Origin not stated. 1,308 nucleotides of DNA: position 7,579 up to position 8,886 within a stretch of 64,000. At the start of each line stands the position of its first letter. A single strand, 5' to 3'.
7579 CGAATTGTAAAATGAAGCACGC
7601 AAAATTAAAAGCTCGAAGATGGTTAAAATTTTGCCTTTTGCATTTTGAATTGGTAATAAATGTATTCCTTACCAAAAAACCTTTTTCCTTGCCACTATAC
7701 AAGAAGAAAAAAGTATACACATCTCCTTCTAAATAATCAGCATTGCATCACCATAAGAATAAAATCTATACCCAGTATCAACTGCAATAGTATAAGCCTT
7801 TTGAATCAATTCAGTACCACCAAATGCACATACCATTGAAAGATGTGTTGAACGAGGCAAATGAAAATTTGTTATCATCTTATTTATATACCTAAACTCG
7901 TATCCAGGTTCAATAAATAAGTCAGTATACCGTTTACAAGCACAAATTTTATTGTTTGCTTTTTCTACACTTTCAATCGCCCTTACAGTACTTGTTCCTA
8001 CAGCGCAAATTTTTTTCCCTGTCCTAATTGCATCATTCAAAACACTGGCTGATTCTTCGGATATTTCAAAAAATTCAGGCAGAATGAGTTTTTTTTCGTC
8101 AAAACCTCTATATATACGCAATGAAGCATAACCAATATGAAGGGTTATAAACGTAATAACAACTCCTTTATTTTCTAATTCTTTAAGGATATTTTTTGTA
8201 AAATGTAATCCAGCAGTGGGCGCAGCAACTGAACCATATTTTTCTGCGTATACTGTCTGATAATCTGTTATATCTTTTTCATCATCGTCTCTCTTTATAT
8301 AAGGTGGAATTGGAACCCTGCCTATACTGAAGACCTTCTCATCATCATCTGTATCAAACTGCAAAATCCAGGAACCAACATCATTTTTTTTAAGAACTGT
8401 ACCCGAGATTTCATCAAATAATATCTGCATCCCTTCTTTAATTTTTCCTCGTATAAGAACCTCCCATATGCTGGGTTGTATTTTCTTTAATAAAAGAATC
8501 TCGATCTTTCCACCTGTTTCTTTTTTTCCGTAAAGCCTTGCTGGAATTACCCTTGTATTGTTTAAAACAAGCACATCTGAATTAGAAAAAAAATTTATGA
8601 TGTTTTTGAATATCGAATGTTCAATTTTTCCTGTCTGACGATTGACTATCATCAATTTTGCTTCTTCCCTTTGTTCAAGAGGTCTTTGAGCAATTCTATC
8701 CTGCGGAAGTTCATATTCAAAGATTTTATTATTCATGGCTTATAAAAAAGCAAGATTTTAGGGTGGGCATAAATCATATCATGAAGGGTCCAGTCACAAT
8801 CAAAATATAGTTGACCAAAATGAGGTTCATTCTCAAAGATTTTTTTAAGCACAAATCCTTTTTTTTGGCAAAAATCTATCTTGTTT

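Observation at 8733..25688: A 17-kb, 16-gene uninterrupted operon pairs five GT2 polyprenyl-P-sugar synthase-like genes with five GT-C membrane transferases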

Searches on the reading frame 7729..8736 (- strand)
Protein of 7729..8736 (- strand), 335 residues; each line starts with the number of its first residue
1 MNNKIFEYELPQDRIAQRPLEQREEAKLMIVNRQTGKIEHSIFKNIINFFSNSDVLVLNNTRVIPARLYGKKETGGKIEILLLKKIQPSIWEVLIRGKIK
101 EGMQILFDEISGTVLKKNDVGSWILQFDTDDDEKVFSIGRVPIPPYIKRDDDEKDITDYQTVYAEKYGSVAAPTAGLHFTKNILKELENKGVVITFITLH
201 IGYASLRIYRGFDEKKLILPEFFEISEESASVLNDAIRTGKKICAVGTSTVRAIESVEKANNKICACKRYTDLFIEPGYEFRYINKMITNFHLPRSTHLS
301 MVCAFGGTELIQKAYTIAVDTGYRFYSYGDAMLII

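Call 5: search_protein_families(library=pfam, proteins=[window:7729-8736:-], max_evalue=0.01)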
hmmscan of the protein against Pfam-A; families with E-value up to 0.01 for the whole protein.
window:7729-8736:- (335 aa): 1 family
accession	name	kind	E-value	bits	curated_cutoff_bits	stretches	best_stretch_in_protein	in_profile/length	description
PF02547.20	Queuosine_synth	-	8.1e-115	383.8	25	1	6-334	4-322/322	Queuosine biosynthesis protein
